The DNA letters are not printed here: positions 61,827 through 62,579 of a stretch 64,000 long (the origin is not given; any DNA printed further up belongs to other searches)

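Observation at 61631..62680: AT-rich ~1-kb islet between aspS and pyrF carrying an orphan 150-aa gene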

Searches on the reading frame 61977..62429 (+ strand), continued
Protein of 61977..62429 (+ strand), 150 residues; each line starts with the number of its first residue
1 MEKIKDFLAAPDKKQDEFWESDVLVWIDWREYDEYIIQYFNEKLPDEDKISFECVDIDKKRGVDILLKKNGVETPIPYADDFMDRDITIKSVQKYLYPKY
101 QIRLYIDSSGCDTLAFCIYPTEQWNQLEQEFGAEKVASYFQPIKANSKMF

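Call 41: find_encoding_contigs(protein=P0075, flank=8000, max_places=3)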
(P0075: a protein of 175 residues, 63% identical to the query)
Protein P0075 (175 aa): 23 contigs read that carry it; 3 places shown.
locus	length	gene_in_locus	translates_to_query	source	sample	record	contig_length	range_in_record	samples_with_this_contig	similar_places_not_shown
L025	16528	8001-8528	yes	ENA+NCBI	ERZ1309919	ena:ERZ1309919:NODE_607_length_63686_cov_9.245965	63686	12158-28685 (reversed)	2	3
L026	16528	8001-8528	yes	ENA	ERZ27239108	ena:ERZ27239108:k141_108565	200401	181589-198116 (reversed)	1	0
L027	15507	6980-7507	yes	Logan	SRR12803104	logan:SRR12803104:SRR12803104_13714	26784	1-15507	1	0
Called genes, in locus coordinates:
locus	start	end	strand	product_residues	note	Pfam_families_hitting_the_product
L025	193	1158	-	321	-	PF00291:PALP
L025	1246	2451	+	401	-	PF01702:TGT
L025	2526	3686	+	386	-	PF05958:tRNA_U5-meth_tr, PF02475:TRM5-TYW2_MTfase (weak), PF05175:MTS, PF03602:Cons_hypoth95 (weak), PF06325:PrmA (weak), PF09445:Methyltransf_15 (weak), PF13847:Methyltransf_31, PF13649:Methyltransf_25 (weak)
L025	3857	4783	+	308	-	PF14088:DUF4268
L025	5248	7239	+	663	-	PF01554:MatE, PF13189:Cytidylate_kin2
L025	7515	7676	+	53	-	-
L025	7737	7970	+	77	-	PF15562:Imm17 (weak)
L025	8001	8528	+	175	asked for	-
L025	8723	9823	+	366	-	-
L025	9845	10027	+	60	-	-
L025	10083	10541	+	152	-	PF09719:C_GCAxxG_C_C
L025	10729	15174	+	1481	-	PF09346:SMI1_KNR4, PF14568:SUKH_6, PF05076:SUFU, PF25191:DUF7832, PF14062:DUF4253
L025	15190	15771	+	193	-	PF14096:DUF4274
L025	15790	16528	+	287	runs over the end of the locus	PF03691:UPF0167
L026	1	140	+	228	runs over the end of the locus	PF01807:Zn_ribbon_DnaG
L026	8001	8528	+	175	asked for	-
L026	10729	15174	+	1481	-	PF09346:SMI1_KNR4, PF14568:SUKH_6, PF05076:SUFU, PF25191:DUF7832, PF14062:DUF4253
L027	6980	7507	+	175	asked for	-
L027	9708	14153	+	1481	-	PF09346:SMI1_KNR4, PF14568:SUKH_6, PF05076:SUFU, PF25191:DUF7832, PF14062:DUF4253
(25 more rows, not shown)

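Call 42: find_encoding_contigs(protein=P0094, flank=8000, max_places=3)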
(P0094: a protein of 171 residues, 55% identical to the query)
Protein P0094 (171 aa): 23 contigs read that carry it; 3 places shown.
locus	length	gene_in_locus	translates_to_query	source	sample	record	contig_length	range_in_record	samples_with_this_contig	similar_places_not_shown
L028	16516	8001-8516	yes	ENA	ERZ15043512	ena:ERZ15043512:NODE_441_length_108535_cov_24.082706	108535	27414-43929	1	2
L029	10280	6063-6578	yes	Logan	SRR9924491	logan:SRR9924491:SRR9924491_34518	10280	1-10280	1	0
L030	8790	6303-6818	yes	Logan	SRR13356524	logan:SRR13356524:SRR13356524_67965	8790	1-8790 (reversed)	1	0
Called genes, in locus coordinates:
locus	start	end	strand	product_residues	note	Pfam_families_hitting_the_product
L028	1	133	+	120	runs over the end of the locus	-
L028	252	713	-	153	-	PF22811:Zn_ribbon_NrdR, PF03477:ATP-cone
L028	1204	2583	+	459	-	PF01554:MatE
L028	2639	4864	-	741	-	PF05569:Peptidase_M56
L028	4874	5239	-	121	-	PF03965:Penicillinase_R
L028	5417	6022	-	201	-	PF14317:YcxB (weak)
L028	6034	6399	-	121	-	-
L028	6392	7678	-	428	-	PF07613:DUF1576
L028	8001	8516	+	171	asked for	-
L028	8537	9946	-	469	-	PF24096:DUF7379 (weak)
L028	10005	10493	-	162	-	PF04299:FMN_bind_2 (weak), PF01243:PNPOx_N, PF12900:Pyridox_ox_2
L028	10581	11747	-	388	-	PF00155:Aminotran_1_2, PF00266:Aminotran_5 (weak), PF01041:DegT_DnrJ_EryC1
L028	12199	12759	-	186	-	PF01613:Flavin_Reduct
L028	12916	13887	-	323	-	-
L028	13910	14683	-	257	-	PF14080:DUF4261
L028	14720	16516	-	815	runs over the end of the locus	PF00515:TPR_1 (weak), PF07719:TPR_2 (weak), PF05076:SUFU, PF25191:DUF7832, PF09951:Imm33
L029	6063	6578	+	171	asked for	-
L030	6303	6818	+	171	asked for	-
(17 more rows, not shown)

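Call 43: find_encoding_contigs(protein=P0051, flank=8000, max_places=3)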
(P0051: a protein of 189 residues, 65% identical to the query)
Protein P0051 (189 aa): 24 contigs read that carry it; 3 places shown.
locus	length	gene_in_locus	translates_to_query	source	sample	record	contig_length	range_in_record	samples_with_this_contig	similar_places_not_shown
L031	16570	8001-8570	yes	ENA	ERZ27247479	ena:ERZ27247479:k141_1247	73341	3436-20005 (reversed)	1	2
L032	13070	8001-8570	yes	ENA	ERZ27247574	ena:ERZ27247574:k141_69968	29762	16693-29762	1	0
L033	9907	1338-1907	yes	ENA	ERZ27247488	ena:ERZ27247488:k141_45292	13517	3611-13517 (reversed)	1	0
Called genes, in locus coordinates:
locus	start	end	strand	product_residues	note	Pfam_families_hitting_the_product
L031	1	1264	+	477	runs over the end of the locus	PF00924:MS_channel_2nd, PF21082:MS_channel_3rd (weak)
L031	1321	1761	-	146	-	-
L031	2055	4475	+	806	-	PF00773:RNB, PF00575:S1 (weak)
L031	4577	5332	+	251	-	PF08032:SpoU_sub_bind, PF00588:SpoU_methylase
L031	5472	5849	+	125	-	PF01250:Ribosomal_S6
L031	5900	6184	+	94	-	PF22657:SSB_1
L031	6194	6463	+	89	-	PF01084:Ribosomal_S18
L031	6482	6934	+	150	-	PF01281:Ribosomal_L9_N, PF03948:Ribosomal_L9_C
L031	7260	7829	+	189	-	PF00239:Resolvase, PF02796:HTH_7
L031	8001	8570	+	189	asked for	-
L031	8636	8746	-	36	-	-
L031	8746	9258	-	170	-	PF04306:DUF456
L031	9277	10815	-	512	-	PF00772:DnaB, PF03796:DnaB_C, PF13481:AAA_25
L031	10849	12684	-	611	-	PF13638:PIN_4, PF02562:PhoH, PF13604:AAA_30 (weak), PF13401:AAA_22 (faint)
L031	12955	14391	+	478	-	PF14821:Thr_synth_N, PF00291:PALP, PF24857:THR4_C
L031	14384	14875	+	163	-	PF03205:MobB, PF01656:CbiA (weak)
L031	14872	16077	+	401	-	PF03453:MoeA_N, PF00994:MoCF_biosynth, PF03454:MoeA_C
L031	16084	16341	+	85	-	PF02597:ThiS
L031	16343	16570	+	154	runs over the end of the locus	PF02391:MoaE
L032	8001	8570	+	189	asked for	-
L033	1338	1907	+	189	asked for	-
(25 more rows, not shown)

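Call 57: search_protein_families(library=pfam, alignment_id=A3, max_evalue=0.01)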
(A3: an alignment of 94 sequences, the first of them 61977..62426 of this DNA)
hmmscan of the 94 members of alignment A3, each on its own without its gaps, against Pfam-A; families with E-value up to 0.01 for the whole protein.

A. member 1, window:61977-62426:+ (150 aa): 0 families

B. families by the number of members that match (of 94 scanned): 13 families
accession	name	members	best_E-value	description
PF20335.4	DUF6630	4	0.00012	Domain of unknown function (DUF6630)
PF08238.18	Sel1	1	5.4e-23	Sel1 repeat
PF05656.20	DUF805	1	9.3e-17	Protein of unknown function (DUF805)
PF05615.18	THOC7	1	0.00023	Tho complex subunit 7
PF20593.3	DUF6793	1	0.001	Family of unknown function (DUF6793)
PF20453.3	DUF6707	1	0.0011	Family of unknown function (DUF6707)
PF23428.2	DUF7115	1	0.0019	Domain of unknown function (DUF7115)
PF23134.2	TRIP4_3rd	1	0.0019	TRIP4, third domain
PF16531.10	SAS-6_N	1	0.0028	Centriolar protein SAS N-terminal domain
PF07377.18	DUF1493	1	0.005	Protein of unknown function (DUF1493)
PF06054.18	CoiA_nuc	1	0.0063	Competence protein CoiA, nuclease-like domain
PF03999.17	MAP65_ASE1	1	0.0074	Microtubule associated protein (MAP65/ASE1 family)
PF02388.22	FemAB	1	0.0078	FemAB family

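Call 58: search_dna_similar(query=P0011, collection=plasmids, mode=protein, max_evalue=0.001, max_rows=25)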
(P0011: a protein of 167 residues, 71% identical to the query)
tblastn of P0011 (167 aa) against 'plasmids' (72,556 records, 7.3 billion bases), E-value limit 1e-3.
No match.

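Call 59: search_dna_similar(query=P0011, collection=phages, mode=protein, max_evalue=0.001, max_rows=25)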
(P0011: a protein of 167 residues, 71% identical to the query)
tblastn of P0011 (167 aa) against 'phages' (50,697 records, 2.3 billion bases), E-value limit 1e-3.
No match.

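Call 60: find_homologous_proteins(query=P0159, max_evalue=0.001)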
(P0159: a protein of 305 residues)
Query P0159 (305 aa): 61 proteins with E <= 0.001 among 1321 candidates.
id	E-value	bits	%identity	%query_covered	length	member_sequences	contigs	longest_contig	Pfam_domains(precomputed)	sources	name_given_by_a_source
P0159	1.4e-203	693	100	100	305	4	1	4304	-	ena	-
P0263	2.1e-80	288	49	98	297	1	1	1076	-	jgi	jgi:hypothetical protein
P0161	4.4e-79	284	49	96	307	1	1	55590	-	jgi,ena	-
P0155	1.2e-74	269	44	97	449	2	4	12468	-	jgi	jgi:hypothetical protein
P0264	1.5e-65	240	46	94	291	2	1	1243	-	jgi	jgi:hypothetical protein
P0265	4.0e-62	228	44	94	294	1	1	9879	-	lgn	-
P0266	5.8e-61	225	42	97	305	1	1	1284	-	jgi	jgi:hypothetical protein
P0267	1.5e-60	223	43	95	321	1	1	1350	-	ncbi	-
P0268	4.6e-58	215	56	59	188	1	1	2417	-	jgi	jgi:hypothetical protein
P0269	1.1e-55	207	38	97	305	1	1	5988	-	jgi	jgi:hypothetical protein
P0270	1.7e-55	207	41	94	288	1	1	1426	-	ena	-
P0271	4.0e-55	205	38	94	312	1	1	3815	-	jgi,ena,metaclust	metaclust:\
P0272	4.1e-55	205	39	87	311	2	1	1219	-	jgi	-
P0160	4.0e-52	195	41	93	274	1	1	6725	-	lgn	-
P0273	5.6e-51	192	37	95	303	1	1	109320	-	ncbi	-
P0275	1.9e-50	190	37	99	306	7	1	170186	-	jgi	jgi:hypothetical protein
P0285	2.2e-30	124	53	42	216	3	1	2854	PF08719.18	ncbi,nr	ncbi:MAG TPA: NADAR domain-containing protein [Candidatus Baltobacteraceae bacterium]|nr:NADAR domai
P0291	1.0e-27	115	48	39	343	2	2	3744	-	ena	-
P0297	1.1e-21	96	47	44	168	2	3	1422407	-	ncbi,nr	ncbi:hypothetical protein KG089_01580 [Carnobacteriaceae bacterium zg-ZUI252]|nr:hypothetical protei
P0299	1.8e-20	92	43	45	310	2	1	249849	-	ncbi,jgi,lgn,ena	-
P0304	4.3e-12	64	39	42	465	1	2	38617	PF07719.24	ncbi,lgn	-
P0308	2.0e-9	55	35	42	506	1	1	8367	PF08238.19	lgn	-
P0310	5.0e-8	51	33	42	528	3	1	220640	PF08238.19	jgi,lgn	jgi:hypothetical protein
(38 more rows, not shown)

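Call 61: find_encoding_contigs(protein=P0275, flank=8000, max_places=2)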
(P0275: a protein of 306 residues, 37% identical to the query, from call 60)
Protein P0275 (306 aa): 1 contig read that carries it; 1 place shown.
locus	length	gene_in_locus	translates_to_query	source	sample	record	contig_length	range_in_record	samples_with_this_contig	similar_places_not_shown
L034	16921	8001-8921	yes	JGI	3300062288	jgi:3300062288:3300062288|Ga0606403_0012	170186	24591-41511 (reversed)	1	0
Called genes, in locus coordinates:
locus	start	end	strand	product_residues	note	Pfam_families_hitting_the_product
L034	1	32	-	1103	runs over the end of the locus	PF13620:CarboxypepD_reg, PF13715:CarbopepD_reg_2, PF07715:Plug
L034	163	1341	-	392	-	PF04773:FecR, PF16344:FecR_C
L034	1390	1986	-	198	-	PF04542:Sigma70_r2, PF04545:Sigma70_r4 (weak), PF08281:Sigma70_r4_2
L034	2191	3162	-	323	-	-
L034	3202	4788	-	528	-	PF00023:Ank (faint), PF13606:Ank_3 (faint), PF13637:Ank_4 (faint), PF12796:Ank_2 (weak), PF13857:Ank_5 (weak), PF12796:Ank_2 (weak)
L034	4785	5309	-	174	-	-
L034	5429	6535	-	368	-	-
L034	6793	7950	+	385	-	PF13181:TPR_8 (faint), PF13428:TPR_14 (faint), PF13432:TPR_16 (faint), PF00515:TPR_1 (weak), PF07719:TPR_2 (weak), PF13431:TPR_17 (faint), PF21033:RMD1-3 (weak), PF13414:TPR_11 (weak), +3 more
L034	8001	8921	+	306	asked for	-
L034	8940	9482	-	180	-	-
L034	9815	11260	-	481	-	PF02225:PA, PF04389:Peptidase_M28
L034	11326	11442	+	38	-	-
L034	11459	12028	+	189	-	PF01872:RibD_C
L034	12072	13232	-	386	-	-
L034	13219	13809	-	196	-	PF04542:Sigma70_r2 (weak), PF08281:Sigma70_r4_2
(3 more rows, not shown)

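Call 62: find_encoding_contigs(protein=P0299, flank=8000, max_places=2)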
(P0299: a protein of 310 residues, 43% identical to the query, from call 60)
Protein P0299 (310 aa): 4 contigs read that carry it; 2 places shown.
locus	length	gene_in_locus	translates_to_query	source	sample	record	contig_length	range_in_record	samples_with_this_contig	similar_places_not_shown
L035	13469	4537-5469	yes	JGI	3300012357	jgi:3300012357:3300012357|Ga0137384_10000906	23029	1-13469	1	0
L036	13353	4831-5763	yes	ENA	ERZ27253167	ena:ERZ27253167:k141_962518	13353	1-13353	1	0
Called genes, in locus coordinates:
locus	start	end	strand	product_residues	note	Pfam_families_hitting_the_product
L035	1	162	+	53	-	?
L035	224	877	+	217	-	PF00440:TetR_N, PF16925:TetR_C_13, PF21993:TetR_C_13_2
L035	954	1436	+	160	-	PF12680:SnoaL_2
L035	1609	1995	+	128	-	PF04397:LytTR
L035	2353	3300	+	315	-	PF01381:HTH_3 (weak)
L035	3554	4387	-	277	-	PF13620:CarboxypepD_reg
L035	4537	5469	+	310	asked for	-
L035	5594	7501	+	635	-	PF00270:DEAD, PF00271:Helicase_C, PF16124:RecQ_Zn_bind, PF00570:HRDC, PF14493:HTH_40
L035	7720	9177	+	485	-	-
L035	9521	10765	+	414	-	-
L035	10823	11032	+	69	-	-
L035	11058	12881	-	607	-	-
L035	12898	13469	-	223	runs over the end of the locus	-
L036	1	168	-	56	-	?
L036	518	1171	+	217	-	PF00440:TetR_N, PF16925:TetR_C_13, PF21993:TetR_C_13_2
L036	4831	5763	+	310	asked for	-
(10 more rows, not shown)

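Call 63: find_encoding_contigs(protein=P0297, flank=8000, max_places=2)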
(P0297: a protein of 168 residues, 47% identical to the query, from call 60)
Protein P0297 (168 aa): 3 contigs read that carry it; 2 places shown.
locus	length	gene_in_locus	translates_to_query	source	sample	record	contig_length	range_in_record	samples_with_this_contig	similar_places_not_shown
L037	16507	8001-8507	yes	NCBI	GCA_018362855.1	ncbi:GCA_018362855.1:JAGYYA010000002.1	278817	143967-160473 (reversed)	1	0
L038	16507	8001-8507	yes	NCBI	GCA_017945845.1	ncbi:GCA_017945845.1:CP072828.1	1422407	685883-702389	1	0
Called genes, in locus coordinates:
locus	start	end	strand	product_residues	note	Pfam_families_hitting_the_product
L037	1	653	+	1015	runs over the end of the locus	PF08455:SNF2_assoc, PF00176:SNF2-rel_dom, PF04851:ResIII, PF00270:DEAD, PF00271:Helicase_C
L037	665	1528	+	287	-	PF02675:AdoMet_dc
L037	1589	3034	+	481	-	PF01276:OKR_DC_1, PF00155:Aminotran_1_2, PF01212:Beta_elim_lyase (faint), PF00266:Aminotran_5, PF01041:DegT_DnrJ_EryC1, PF03711:OKR_DC_1_C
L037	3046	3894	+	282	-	PF17284:Spermine_synt_N, PF05891:Methyltransf_PK (weak), PF01564:Spermine_synth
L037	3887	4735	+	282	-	PF00491:Arginase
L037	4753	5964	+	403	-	PF03435:Sacchrp_dh_NADP, PF16653:Sacchrp_dh_C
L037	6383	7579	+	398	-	PF00438:S-AdoMet_synt_N, PF02772:S-AdoMet_synt_M, PF02773:S-AdoMet_synt_C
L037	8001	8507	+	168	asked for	-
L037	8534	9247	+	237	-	PF14025:DUF4241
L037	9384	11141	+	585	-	PF00005:ABC_tran, PF02463:SMC_N (weak), PF13476:AAA_23 (weak), PF13304:AAA_21 (faint)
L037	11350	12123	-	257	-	PF00702:Hydrolase, PF13344:Hydrolase_6, PF13419:HAD_2 (faint), PF13242:Hydrolase_like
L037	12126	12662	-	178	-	PF06265:YutD-like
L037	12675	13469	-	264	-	PF00149:Metallophos, PF13277:YmdB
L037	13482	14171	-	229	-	PF01048:PNP_UDP_1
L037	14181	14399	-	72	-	-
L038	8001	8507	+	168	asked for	-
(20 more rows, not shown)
